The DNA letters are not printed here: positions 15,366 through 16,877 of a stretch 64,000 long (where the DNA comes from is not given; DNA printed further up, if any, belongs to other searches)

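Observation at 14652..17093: AT-rich 2.4-kb islet with a sulfotransferase and a P-loop/methyltransferase gene, without mobility genes or pathway context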

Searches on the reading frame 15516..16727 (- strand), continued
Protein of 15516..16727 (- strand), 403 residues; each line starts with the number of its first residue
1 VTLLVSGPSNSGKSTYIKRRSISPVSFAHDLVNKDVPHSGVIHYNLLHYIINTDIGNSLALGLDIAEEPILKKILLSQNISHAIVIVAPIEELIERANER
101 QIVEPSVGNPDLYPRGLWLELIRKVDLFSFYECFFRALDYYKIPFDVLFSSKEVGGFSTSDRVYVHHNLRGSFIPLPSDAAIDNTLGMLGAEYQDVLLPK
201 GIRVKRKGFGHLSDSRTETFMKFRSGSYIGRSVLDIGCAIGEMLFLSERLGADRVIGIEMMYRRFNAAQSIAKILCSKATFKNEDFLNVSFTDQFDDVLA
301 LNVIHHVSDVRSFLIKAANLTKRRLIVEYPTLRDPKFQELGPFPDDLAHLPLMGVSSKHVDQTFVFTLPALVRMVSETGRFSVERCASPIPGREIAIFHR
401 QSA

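Call 57: search_protein_families(library=pfam, proteins=[L040:1565-2263:+, L040:2291-3025:+, L042:2552-4027:+, L042:5295-6005:+, L043:2192-3205:+, L044:2320-3291:+, L045:4949-5845:+, L050:2562-3746:+, L050:5174-5935:+, L081:35-979:+], max_evalue=0.0001)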
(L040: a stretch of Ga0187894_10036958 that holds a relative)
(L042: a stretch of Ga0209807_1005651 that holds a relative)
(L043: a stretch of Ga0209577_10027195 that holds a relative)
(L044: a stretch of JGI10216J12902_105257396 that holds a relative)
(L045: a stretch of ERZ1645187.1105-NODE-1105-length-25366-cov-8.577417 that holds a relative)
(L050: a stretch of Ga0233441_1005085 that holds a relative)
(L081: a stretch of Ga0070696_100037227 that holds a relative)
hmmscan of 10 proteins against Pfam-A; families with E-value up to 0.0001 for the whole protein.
L040:1565-2263:+ (233 aa): 2 families
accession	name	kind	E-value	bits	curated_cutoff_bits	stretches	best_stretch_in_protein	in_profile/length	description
PF13469.12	Sulfotransfer_3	-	1.1e-16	62.2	27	1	4-201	2-214/216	Sulfotransferase family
PF00685.33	Sulfotransfer_1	-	4.8e-08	33.2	22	1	5-200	5-182/255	Sulfotransferase domain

L040:2291-3025:+ (245 aa): 2 families
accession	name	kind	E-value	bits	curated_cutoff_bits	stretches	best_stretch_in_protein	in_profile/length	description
PF00685.33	Sulfotransfer_1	-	1.1e-14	54.9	22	1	27-225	42-248/255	Sulfotransferase domain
PF13469.12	Sulfotransfer_3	-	2.3e-08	35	27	1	74-152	124-215/216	Sulfotransferase family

L042:2552-4027:+ (492 aa): 3 families
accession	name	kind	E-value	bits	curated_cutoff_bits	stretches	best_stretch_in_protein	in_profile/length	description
PF00884.28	Sulfatase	-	3.1e-46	158.5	25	1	23-370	1-300/301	Sulfatase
PF16347.10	SGSH_C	-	4.3e-16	59.9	29.3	1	322-391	3-73/154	N-sulphoglucosamine sulphohydrolase, C-terminal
PF01663.27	Phosphodiest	-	4.6e-10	40.1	23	1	25-92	1-66/342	Type I phosphodiesterase / nucleotide pyrophosphatase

L042:5295-6005:+ (237 aa): 1 family
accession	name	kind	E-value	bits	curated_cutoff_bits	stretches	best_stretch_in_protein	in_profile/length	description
PF20221.3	DUF6580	-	1.5e-32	113.5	27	1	46-221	10-155/162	Family of unknown function (DUF6580)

L043:2192-3205:+ (338 aa): 3 families
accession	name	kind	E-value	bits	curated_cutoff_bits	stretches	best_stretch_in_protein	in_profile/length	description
PF00676.26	E1_dh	-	2.7e-89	299.5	22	1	16-311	3-299/300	Dehydrogenase E1 component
PF02775.26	TPP_enzyme_C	-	5.5e-08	33.2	21.9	1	91-179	2-86/151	Thiamine pyrophosphate enzyme, C-terminal TPP binding domain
PF13292.11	DXP_synthase_N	-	1e-06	28.7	21.2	1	113-183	111-179/274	1-deoxy-D-xylulose-5-phosphate synthase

L044:2320-3291:+ (324 aa): 2 families
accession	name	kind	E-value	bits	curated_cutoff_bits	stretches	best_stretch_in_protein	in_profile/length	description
PF14417.12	MEDS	-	1.6e-29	103.2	29.8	1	26-170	2-161/161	MEDS: MEthanogen/methylotroph, DcmR Sensory domain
PF13581.12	HATPase_c_2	-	4e-14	53.1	27.4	1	211-320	6-125/127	Histidine kinase-like ATPase domain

L045:4949-5845:+ (299 aa): 3 families
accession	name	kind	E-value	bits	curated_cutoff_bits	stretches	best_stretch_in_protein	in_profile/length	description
PF00639.27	Rotamase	-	2.3e-15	57.8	21.7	1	150-240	1-95/97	PPIC-type PPIASE domain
PF13145.12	Rotamase_2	-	4e-15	57.1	27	1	130-255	7-120/121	PPIC-type PPIASE domain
PF13616.12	Rotamase_3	-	1.4e-13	51.8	22.5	1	143-241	13-113/116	PPIC-type PPIASE domain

L050:2562-3746:+ (395 aa): 0 families

L050:5174-5935:+ (254 aa): 3 families
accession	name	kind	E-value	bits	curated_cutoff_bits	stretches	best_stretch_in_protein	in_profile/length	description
PF00535.33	Glycos_transf_2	-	2.5e-30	106.1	23.3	1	5-150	2-147/168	Glycosyl transferase family 2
PF10111.15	Glyco_tranf_2_2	-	6.7e-14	52.5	27.3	1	5-137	2-142/276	Glycosyltransferase like family 2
PF13641.12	Glyco_tranf_2_3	-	2.5e-07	31.4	27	1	4-152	4-157/230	Glycosyltransferase like family 2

L081:35-979:+ (315 aa): 4 families
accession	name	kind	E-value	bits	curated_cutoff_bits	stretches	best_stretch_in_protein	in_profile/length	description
PF08281.18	Sigma70_r4_2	-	4.8e-17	61.8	25.7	1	249-301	2-54/54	Sigma-70, region 4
PF04542.20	Sigma70_r2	-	6.5e-17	61.5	24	1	141-208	1-70/71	Sigma-70 region 2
PF04545.22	Sigma70_r4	-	7.7e-11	41.8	24.1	1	255-303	2-50/50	Sigma-70, region 4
PF07638.17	Sigma70_ECF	-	1.6e-07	31.9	21.1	1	126-303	7-181/185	ECF sigma factor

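Call 60: search_protein_families(library=pfam, proteins=[L029:3747-4553:+, L029:8902-10779:+, L029:10775-11728:+, L029:11738-12751:-, L028:2481-4004:+, L028:4108-5409:+, L028:7295-9196:-, L028:9759-11381:+, L019:5339-6478:+, L032:530-1378:+], max_evalue=0.0001)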
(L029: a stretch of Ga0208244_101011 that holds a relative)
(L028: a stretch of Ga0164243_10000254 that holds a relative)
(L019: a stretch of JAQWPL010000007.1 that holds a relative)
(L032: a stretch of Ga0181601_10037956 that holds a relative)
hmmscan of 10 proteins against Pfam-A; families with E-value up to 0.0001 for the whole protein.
L029:3747-4553:+ (269 aa): 1 family
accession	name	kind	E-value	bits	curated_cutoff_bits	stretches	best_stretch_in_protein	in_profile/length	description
PF01061.29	ABC2_membrane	-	3.5e-25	89.2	26.9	1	22-230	3-210/211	ABC-2 type transporter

L029:8902-10779:+ (626 aa): 3 families
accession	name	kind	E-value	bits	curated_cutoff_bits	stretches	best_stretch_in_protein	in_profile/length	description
PF00535.33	Glycos_transf_2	-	2e-39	135.7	23.3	2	87-243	1-163/168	Glycosyl transferase family 2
PF13641.12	Glyco_tranf_2_3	-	1.2e-13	52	27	1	342-561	2-213/230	Glycosyltransferase like family 2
PF10111.15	Glyco_tranf_2_2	-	4.3e-08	33.4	27.3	0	362-557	17-213/276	Glycosyltransferase like family 2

L029:10775-11728:+ (318 aa): 2 families
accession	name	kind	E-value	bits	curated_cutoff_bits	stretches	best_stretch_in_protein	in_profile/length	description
PF00535.33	Glycos_transf_2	-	3.5e-22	79.6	23.3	1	6-149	1-145/168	Glycosyl transferase family 2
PF13641.12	Glyco_tranf_2_3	-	3.9e-09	37.3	27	1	5-114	3-116/230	Glycosyltransferase like family 2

L029:11738-12751:- (337 aa): 4 families
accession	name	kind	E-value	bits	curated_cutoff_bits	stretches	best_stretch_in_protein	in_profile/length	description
PF00535.33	Glycos_transf_2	-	1e-22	81.3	23.3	1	7-125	1-122/168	Glycosyl transferase family 2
PF13632.12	Glyco_trans_2_3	-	1.1e-11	45.4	27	1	86-278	2-183/198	Glycosyl transferase family group 2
PF13641.12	Glyco_tranf_2_3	-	1.1e-10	42.4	27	1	6-197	3-201/230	Glycosyltransferase like family 2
PF10111.15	Glyco_tranf_2_2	-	1.5e-06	28.4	27.3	0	8-105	2-104/276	Glycosyltransferase like family 2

L028:2481-4004:+ (508 aa): 0 families

L028:4108-5409:+ (434 aa): 2 families
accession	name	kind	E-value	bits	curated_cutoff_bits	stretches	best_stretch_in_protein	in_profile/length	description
PF00463.27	ICL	-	7.2e-104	348.6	26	2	18-248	11-251/526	Isocitrate lyase family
PF13714.12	PEP_mutase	-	1.6e-14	54.5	31.5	1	79-232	26-149/240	Phosphoenolpyruvate phosphomutase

L028:7295-9196:- (633 aa): 3 families
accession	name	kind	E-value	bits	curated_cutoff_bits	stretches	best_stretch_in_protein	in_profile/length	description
PF08242.18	Methyltransf_12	-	1.8e-08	35.5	30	1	97-198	1-98/98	Methyltransferase domain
PF13649.12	Methyltransf_25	-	2.5e-05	25.3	27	1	96-168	1-77/97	Methyltransferase domain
PF13489.12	Methyltransf_23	-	9e-05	22.7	27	0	93-203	23-119/164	Methyltransferase domain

L028:9759-11381:+ (541 aa): 0 families

L019:5339-6478:+ (380 aa): 4 families
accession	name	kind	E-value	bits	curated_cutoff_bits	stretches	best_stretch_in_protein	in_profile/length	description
PF12698.13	ABC2_membrane_3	-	1.3e-45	156.5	31.6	1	25-373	4-347/347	ABC-2 family transporter protein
PF01061.29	ABC2_membrane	-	4.3e-32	111.8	26.9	1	180-343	44-209/211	ABC-2 type transporter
PF12679.13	ABC2_membrane_2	-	1.8e-16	60.6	27.2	1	10-377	3-280/283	ABC-2 family transporter protein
PF12730.13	ABC2_membrane_4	-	1.3e-07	32.2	27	1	187-305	51-177/179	ABC-2 family transporter protein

L032:530-1378:+ (283 aa): 0 families

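Call 61: search_solved_structures(query=L029:7095-8906:+, max_evalue=0.01)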
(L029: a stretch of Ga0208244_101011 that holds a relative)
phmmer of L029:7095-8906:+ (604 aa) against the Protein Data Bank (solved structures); distinct sequences matched with E-value up to 0.01: 10.
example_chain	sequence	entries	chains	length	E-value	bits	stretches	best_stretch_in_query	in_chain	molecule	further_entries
6bqc_A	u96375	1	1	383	9.5e-07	30.8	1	72-181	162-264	Cyclopropane-fatty-acyl-phospholipid synthase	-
3ofj_A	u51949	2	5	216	0.00012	23.8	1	64-182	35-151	Nodulation protein S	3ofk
8rdl_A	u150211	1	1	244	0.00016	23.5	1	81-168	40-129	ToxA protein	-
3cc8_A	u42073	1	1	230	0.00022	22.9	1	59-268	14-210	Putative methyltransferase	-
5kn4_A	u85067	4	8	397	0.00054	21.7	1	80-156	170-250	Pavine N-methyltransferase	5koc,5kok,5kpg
1uwv_A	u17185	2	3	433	0.00062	21.5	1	70-139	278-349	23S RRNA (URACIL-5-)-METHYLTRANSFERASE RUMA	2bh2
5kpc_A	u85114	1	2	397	0.0013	20.4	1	80-154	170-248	Pavine N-methyltransferase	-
6gkv_A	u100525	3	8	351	0.0017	20.1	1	80-156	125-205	Coclaurine N-methyltransferase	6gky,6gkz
9whw_B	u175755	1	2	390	0.0054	18.4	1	75-155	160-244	N-methyltransferase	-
3d2l_A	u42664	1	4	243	0.0063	18.2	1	76-196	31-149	SAM-dependent methyltransferase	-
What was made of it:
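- Tried and rejected: A PDB sequence search finds only generic MTs (call 61).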

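Call 62: find_related_loci(query=A3, collection=viral_contigs, flank=8000)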
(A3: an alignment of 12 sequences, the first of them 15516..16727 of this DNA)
Query A3 (403 aa) in viral_contigs; peptide patterns used: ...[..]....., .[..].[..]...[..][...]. (x = any residue, [..] = any of these).
10 stretches matched a pattern, but none encodes a relative of the query by tblastn (E <= 1e-3).

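Call 63: search_dna_similar(query=window:15516-16727:-, collection=phages, mode=protein, max_evalue=0.001)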
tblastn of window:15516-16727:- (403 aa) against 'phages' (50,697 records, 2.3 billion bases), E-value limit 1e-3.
No match.
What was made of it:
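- No family member was found in two phage collections (calls 62, 63).
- Tried and rejected: No family member was found in IMG/VR (call 62) or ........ (call 63).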
